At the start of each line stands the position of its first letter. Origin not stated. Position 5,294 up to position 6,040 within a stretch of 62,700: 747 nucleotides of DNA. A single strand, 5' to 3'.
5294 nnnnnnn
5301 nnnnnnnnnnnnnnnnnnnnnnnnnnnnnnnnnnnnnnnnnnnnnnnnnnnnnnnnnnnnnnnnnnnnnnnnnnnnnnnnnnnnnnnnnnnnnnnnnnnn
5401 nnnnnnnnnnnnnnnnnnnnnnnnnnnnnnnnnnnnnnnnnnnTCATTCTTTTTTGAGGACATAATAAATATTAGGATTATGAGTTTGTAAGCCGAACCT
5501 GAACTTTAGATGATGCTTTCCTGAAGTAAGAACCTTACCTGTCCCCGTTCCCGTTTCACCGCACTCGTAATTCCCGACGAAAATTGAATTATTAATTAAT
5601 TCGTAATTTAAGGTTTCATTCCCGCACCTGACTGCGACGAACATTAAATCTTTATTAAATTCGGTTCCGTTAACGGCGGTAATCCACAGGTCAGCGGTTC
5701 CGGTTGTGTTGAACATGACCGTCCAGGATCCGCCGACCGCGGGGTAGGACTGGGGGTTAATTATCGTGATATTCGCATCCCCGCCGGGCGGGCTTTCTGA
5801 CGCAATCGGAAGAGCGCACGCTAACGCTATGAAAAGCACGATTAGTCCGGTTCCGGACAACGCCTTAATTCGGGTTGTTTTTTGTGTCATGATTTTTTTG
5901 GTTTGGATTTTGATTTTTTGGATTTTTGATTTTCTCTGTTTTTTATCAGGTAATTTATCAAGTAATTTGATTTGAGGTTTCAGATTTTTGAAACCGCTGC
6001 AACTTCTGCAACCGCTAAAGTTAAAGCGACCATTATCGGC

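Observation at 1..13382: Polycistronic tandem array of [exported 148-aa adhesin-N-terminus copy + COG2865-type AlbA_2/HATPase_c_4/wHTH protein] modules that ends in the full-length adhesin gene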

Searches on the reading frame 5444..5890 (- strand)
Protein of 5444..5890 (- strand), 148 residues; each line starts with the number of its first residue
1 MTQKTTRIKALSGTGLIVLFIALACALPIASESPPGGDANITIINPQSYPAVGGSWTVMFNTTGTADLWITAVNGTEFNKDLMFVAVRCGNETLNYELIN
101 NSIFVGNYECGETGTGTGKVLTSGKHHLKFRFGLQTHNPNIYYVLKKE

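Call 6: search_protein_families(library=pfam, proteins=[window:5444-5890:-], max_evalue=0.01)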
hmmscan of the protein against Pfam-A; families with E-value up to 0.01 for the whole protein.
window:5444-5890:- (148 aa): 0 families

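Call 12: find_homologous_proteins(query=window:5444-5890:-, max_evalue=0.001)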
Query window:5444-5890:- (148 aa): 16 proteins with E <= 0.001 among 49 candidates.
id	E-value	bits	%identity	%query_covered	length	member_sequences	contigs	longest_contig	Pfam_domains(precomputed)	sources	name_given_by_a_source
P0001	1.6e-85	302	91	100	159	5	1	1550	-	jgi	-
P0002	2.1e-74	266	82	100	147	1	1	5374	-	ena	-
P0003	8.2e-73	261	88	89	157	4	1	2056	-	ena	-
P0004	1.7e-61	224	76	89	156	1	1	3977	-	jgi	-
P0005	9.5e-55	202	71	88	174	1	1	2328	-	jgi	jgi:hypothetical protein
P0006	4.6e-54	200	77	80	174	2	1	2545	-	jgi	-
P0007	3.8e-44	168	67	99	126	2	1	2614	-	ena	-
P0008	4.5e-44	168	69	76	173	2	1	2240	-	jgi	-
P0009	4.7e-41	158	75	71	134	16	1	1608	-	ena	-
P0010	7.8e-41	157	62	99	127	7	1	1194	-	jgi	-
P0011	5.3e-39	151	75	71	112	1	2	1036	-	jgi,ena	-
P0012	4.6e-37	145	62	99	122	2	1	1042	-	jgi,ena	-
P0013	7.9e-35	138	55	80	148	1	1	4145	-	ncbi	-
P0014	2.4e-31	127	59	99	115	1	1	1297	-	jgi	jgi:hypothetical protein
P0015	2.1e-22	98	69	53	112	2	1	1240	-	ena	-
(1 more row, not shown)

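Call 14: find_encoding_contigs(protein=P0002, flank=6000)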
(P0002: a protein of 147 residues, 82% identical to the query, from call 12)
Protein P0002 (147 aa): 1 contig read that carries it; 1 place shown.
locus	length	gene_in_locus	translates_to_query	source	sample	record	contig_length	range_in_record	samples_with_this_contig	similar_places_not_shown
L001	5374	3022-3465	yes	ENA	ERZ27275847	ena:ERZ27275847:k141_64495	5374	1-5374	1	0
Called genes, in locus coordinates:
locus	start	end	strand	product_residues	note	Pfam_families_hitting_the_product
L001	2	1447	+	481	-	?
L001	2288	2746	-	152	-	PF01850:PIN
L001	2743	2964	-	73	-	-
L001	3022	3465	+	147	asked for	-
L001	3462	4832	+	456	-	PF04326:SLFN_AlbA_2, PF13749:HATPase_c_4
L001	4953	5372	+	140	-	?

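Call 15: find_encoding_contigs(protein=P0013, flank=6000)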
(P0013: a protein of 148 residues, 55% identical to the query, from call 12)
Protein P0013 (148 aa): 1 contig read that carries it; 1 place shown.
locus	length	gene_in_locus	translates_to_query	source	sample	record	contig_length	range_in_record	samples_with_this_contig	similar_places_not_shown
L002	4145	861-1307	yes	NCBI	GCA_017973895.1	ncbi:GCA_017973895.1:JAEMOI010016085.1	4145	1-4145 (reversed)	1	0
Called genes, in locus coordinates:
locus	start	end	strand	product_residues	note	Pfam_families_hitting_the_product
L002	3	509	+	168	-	?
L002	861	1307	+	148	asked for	-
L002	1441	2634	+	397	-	PF13191:AAA_16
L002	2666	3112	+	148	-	-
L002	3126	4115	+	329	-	PF03781:FGE-sulfatase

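Call 20: search_protein_families(library=padloc, proteins=[window:5444-5890:-], max_evalue=0.01)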
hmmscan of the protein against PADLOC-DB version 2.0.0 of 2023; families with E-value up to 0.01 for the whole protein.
window:5444-5890:- (148 aa): 0 families

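Call 21: search_protein_families(library=ncbifam, proteins=[window:5444-5890:-], max_evalue=0.01)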
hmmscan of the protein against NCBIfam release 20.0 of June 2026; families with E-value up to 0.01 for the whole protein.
window:5444-5890:- (148 aa): 0 families

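Call 32: find_related_loci(query=A1, collection=genome_contigs, flank=8000)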
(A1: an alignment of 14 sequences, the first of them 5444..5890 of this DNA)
Query A1 (148 aa) in genome_contigs; peptide patterns used: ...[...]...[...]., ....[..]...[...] (x = any residue, [..] = any of these).
87 stretches matched a pattern; 49 encode a relative of the query (tblastn E <= 1e-3); 49 distinct loci.
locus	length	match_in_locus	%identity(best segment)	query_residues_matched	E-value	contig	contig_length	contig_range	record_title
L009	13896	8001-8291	62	41-136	3e-34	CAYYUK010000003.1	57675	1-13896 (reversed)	MAG TPA_asm: Candidatus Woesearchaeota archaeon isolate binchicken_co28_228 genome assembly, contig: NODE_386_length_576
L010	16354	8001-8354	50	38-145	2e-33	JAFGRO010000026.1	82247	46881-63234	MAG: Candidatus Woesearchaeota archaeon isolate Zod_Metabat.833 k87_4549187, whole genome shotgun sequence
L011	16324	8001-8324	54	29-133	2e-33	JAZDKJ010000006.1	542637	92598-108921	MAG: Candidatus Woesearchaeota archaeon isolate MEGAHIT-group-0.53 k141_6708147, whole genome shotgun sequence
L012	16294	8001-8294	59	41-133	2e-33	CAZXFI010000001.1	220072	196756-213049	MAG TPA_asm: uncultured archaeon isolate SRP141376_co1_200 genome assembly, contig: NODE_73_length_220072_cov_5.215324,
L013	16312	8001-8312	53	35-133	3e-33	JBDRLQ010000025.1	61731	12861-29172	MAG: Candidatus Micrarchaeota archaeon isolate MEGAHIT-group-1.785 k141_12318081, whole genome shotgun sequence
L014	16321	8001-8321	53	37-137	5e-32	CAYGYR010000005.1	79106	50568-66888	MAG TPA_asm: uncultured Methanosarcinales archaeon isolate ERP119294_co1_430 genome assembly, contig: NODE_292_length_79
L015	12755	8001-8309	55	41-133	5e-32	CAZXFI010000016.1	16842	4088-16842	MAG TPA_asm: uncultured archaeon isolate SRP141376_co1_200 genome assembly, contig: NODE_6976_length_16842_cov_4.986061,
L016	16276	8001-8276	57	41-133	2e-31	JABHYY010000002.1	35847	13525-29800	MAG: archaeon isolate SI047_bin70 k141_52745, whole genome shotgun sequence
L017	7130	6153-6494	52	27-135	1e-31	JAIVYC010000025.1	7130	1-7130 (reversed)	MAG: Sulfurovum sp. isolate SFP3_RS_05_1 NODE_5906_length_7181_cov_2.206975, whole genome shotgun sequence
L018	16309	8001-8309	52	38-135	3e-31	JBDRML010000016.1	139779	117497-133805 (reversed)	MAG: Candidatus Woesearchaeota archaeon isolate MEGAHIT-group-1.829 k141_1110860, whole genome shotgun sequence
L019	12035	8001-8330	52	38-133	1e-30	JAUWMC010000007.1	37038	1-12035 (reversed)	MAG: Candidatus Micrarchaeota archaeon isolate CSMAG_2388 CSMAG_2388_k141_956934_length_37038_cov_7.9917, whole genome s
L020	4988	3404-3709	48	38-133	2e-30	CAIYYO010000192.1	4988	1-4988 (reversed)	MAG: Euryarchaeota archaeon isolate AlinenSedimentsD2_bin-1345 genome assembly, contig: bin-1345:192/321, whole genome s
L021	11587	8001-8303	55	41-133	3e-30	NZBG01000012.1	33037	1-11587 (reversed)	MAG: Candidatus Woesearchaeota archaeon isolate ARS1419 MHASMcontig_137902, whole genome shotgun sequence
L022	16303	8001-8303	53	41-136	9e-30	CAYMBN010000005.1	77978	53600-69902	MAG TPA_asm: uncultured Methanosarcinales archaeon isolate SRP077602_co2_87 genome assembly, contig: NODE_443_length_779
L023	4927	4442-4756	51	41-137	1e-29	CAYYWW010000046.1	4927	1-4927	MAG TPA_asm: uncultured archaeon isolate binchicken_co256_26 genome assembly, contig: NODE_55036_length_4927_cov_10.0981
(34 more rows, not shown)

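Call 34: find_related_loci(query=window:5444-5890:-, collection=metagenome_contigs, flank=10000)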
Query window:5444-5890:- (148 aa) in metagenome_contigs; peptide patterns used: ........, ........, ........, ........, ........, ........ (x = any residue, [..] = any of these).
204 stretches matched a pattern; 48 encode a relative of the query (tblastn E <= 1e-3); 47 distinct loci.
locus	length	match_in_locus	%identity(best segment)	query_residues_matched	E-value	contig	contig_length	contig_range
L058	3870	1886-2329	93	1-148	9e-92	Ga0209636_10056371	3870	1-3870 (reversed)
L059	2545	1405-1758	77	1-118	1e-59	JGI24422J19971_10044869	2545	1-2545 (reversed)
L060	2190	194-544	69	11-132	4e-53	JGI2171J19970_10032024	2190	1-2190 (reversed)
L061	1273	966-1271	73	1-103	7e-39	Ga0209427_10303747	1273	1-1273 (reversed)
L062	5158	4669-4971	60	41-136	3e-36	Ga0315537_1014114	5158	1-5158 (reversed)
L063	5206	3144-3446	60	41-136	5e-36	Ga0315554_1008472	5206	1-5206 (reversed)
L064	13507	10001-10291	62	41-136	2e-34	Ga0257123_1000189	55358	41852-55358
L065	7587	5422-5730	55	38-135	5e-33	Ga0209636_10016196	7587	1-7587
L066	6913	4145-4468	52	38-140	2e-32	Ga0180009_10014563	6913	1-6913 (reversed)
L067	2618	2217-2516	57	39-133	5e-32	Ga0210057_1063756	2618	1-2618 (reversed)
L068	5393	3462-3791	52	29-133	9e-32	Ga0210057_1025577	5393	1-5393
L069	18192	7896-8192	56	41-133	3e-31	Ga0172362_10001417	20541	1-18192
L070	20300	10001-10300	54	41-135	3e-30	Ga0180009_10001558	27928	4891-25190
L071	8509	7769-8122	51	19-133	2e-30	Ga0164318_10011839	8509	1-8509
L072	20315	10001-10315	52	39-135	1e-30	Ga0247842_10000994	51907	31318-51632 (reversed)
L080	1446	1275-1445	78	28-85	5e-24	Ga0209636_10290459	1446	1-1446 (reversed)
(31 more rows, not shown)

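Call 58: predict_structure(alignment_id=A1)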
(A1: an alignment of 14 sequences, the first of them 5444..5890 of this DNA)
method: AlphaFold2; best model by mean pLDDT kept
length: 148 residues; sequences in the alignment: 14
mean_pLDDT: 70.7   pTM: 0.63
mean pLDDT of the five models: 70.7, 49.9, 44.0, 41.3, 41.2
residues with pLDDT >= 90: 42; 70-90: 50; 50-70: 7; < 50: 49
segments of 3 or more residues with pLDDT < 50: 1-36, 136-148
pLDDT, mean of each block of 10 residues (from residue 1): 37 38 39 54 78 89 88 88 93 93 90 92 83 58 34
secondary structure, 60 per line:
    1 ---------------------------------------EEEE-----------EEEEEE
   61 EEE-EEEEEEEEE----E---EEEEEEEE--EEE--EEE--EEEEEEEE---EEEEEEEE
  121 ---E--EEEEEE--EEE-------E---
elements in order: E40-43 E55-63 E65-73 E82-89 E92-94 E97-99 E102-109 E113-120 E127-132 E135-137

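Call 63: fold_search(model_id=the predicted structure, library=pdb)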
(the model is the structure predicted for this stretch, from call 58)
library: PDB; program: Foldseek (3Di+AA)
matches with E <= 10: 1951; with E <= 0.001: 0
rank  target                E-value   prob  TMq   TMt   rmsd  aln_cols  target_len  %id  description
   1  8xfo_A                2.3e-03  1.00  0.37  0.10   5.4       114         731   10  Cryo-EM structure of integrin ITGAV, ITGB3 and CYCLO (RGDFK) complex, conformation 2 (released 2024-12-18)
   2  2czn_MODEL_1_A        2.9e-03  1.00  0.40  0.52   4.0       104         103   10  Solution structure of the chitin-binding domain of hyperthermophilic chitinase from pyrococcus furiosus (released 2006-07-18)
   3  2cwr                  3.1e-03  1.00  0.41  0.55   4.0       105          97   10  Crystal structure of chitin biding domain of chitinase from Pyrococcus furiosus (released 2006-07-11)
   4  6avu_A                3.8e-03  0.99  0.36  0.08   5.8       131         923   11  Human alpha-V beta-3 Integrin (open conformation) in complex with the therapeutic antibody LM609 (released 2017-11-01)
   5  9iuj_A                5.9e-03  1.00  0.38  0.10   5.2       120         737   12  Integrin alpha-v beta-3 in complex with rhodostomin (released 2025-07-30)
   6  6az2_B                6.9e-03  0.95  0.28  0.30   9.0       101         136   16  Crystal structure of Asf1-Fab 12E complex (released 2018-01-10)
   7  4mdr_A                7.3e-03  0.99  0.34  0.23   6.0       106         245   10  Crystal structure of adaptor protein complex 4 (AP-4) mu4 subunit C-terminal domain D190A mutant, in complex with a so (released 2014-03-12)
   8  2co6_A                7.3e-03  0.82  0.28  0.32  11.7       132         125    9  Salmonella enterica SafA pilin in complex with the SafB chaperone (Type I) (released 2006-06-27)
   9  4rrp_M                8.6e-03  0.91  0.29  0.28   9.6       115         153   13  Crystal Structure of the Fab complexed with antigen Asf1p, Northeast Structural Genomics Consortium (NESG) Target PdR1 (released 2014-12-31)
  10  4lba_A                1.0e-02  0.99  0.38  0.49   5.2       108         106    8  Crystal structure of a conjugative transposon lipoprotein (BACEGG_03088) from Bacteroides eggerthii DSM 20697 at 1.70  (released 2013-08-07)
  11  6avq_A                1.1e-02  0.98  0.36  0.08   5.8       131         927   11  The Therapeutic Antibody LM609 Selectively Inhibits Ligand Binding to Human alpha-V beta-3 Integrin via Steric Hindran (released 2017-11-01)
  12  9n9j_6                1.1e-02  0.93  0.31  0.28   6.5       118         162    9  Structure of a GRP94 folding intermediate engaged with a CCDC134- and FKBP11-bound secretory translocon (released 2025-11-19)
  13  8dke_P                1.2e-02  0.99  0.34  0.17  10.1       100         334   17  Cryo-EM structure of cystinosin in a cytosol-open state (released 2022-09-21)
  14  2co3_B                1.2e-02  0.72  0.28  0.30  18.0       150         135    9  Salmonella enterica SafA pilin, head-to-tail swapped dimer of Ntd1 mutant (released 2006-06-27)
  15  8dkw_P                1.3e-02  1.00  0.37  0.19   4.3       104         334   15  Cryo-EM structure of cystinosin N288K mutant in a cytosol-open state at pH5.0 (released 2022-09-21)
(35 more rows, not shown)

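Call 72: find_encoding_contigs(protein=P0003, flank=6000, max_places=6)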
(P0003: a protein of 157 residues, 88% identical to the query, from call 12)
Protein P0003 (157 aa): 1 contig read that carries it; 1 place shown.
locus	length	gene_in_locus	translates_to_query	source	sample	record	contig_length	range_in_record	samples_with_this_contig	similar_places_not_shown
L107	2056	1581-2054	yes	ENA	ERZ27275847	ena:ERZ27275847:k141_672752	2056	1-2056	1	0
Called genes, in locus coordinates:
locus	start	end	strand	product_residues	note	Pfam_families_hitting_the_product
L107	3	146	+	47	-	?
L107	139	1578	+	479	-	PF04326:SLFN_AlbA_2, PF13749:HATPase_c_4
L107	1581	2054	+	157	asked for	?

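Call 79: find_encoding_contigs(protein=P0007, flank=4000, max_places=4)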
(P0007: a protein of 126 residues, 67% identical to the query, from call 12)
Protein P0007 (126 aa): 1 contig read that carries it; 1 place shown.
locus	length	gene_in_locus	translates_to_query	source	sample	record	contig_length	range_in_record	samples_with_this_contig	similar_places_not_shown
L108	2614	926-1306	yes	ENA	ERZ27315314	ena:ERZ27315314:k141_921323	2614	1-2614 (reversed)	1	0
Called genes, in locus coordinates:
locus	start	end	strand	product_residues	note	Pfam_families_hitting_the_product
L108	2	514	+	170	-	?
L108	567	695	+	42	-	-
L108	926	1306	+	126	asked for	-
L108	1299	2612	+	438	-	?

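Call 80: find_encoding_contigs(protein=P0009, flank=4000, max_places=4)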
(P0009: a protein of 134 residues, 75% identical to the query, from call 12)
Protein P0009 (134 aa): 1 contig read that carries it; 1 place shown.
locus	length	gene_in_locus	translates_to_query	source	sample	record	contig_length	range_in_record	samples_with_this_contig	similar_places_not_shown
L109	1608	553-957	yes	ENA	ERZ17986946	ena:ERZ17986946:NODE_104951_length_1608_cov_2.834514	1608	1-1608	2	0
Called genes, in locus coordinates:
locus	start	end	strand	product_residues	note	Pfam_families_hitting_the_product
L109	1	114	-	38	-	?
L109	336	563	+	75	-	PF22168:DIP2311-like_C (weak)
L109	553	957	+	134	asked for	-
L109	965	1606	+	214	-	?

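Call 88: search_protein_families(library=pfam, proteins=[L080:44-1198:+, L002:1441-2634:+, L002:3126-4115:+, L001:2288-2746:-, L001:2743-2964:-, L018:5076-6437:+], max_evalue=0.001)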
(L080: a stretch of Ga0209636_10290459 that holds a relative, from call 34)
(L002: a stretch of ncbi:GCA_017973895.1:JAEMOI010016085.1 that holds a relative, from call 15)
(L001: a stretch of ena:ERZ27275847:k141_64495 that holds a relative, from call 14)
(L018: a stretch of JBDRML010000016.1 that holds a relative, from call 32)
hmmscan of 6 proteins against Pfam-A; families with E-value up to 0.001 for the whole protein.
L080:44-1198:+ (385 aa): 5 families
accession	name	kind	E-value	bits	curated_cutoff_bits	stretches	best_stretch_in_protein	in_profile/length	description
PF13191.12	AAA_16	-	4e-10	40.9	32.6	1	17-176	2-150/167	AAA ATPase domain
PF20703.3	nSTAND1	-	6.2e-08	33.1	27.1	1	16-260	15-217/379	Novel STAND NTPase 1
PF07693.20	KAP_NTPase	-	3.7e-07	30.1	20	1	28-175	9-168/293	KAP family P-loop domain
PF10923.14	BrxC_BrxD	-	3.3e-06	26.7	22.2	1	18-72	28-82/414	BREX system ATP-binding protein BrxC/D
PF01637.24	ATPase_2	-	0.00018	21.8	33.2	1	36-272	17-225/225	ATPase domain predominantly from Archaea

L002:1441-2634:+ (397 aa): 2 families
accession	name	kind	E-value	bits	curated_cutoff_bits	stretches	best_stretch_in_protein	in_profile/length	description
PF13191.12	AAA_16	-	1.5e-10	42.2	32.6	1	20-176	2-146/167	AAA ATPase domain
PF10923.14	BrxC_BrxD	-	2.4e-05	23.9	22.2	1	11-78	19-85/414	BREX system ATP-binding protein BrxC/D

L002:3126-4115:+ (329 aa): 1 family
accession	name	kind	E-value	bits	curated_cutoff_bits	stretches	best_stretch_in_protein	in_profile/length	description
PF03781.23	FGE-sulfatase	-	3e-13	50.4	23.3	1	124-325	69-253/255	Sulfatase-modifying factor enzyme 1-like domain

L001:2288-2746:- (152 aa): 1 family
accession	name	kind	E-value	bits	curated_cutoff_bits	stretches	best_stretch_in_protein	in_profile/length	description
PF01850.27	PIN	-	1.6e-10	42.1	23.6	1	37-136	28-118/120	PIN domain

L001:2743-2964:- (73 aa): 0 families

L018:5076-6437:+ (453 aa): 4 families
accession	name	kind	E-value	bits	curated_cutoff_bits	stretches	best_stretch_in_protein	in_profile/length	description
PF04326.19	SLFN_AlbA_2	-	5.6e-22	78.9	25.3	1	13-116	1-117/118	Schlafen, AlbA_2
PF13749.12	HATPase_c_4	-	1.7e-16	60.4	26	1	288-366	4-89/89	Putative ATP-dependent DNA helicase recG C-terminal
PF13412.12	HTH_24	-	6.8e-06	26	21.9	1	391-437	1-47/48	Winged helix-turn-helix DNA-binding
PF08280.17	HTH_Mga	-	0.0007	20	23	0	390-432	2-44/59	M protein trans-acting positive regulator (MGA) HTH domain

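Call 93: search_protein_representatives(protein=window:5444-5890:-)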
Query: 148 residues. Proteins with E-value up to 0.001 (for the whole library): 1123; up to 1e-10: 655; up to 1e-30: 11. The best 150 are listed.
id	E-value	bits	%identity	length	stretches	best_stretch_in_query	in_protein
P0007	1.2e-44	168.0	80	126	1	1-146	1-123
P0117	2.4e-44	167.0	72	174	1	1-120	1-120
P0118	8.9e-43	161.9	69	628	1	31-136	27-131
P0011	1.7e-39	151.3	75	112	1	1-105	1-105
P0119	4.7e-39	149.8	53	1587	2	40-134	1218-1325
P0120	1.4e-38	148.3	61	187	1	25-134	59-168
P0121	3.7e-37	143.7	64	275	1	38-135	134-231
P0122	2.3e-36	141.2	58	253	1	17-134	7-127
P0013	2.5e-35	137.7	63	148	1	38-134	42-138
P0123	7.3e-32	126.5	58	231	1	28-140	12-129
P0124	2.3e-31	124.9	56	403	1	26-135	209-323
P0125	1.5e-30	122.2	57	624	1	27-135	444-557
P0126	3.0e-30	121.3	51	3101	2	26-134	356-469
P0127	7.1e-30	120.1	58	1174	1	16-133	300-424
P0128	7.1e-30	120.1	60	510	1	31-134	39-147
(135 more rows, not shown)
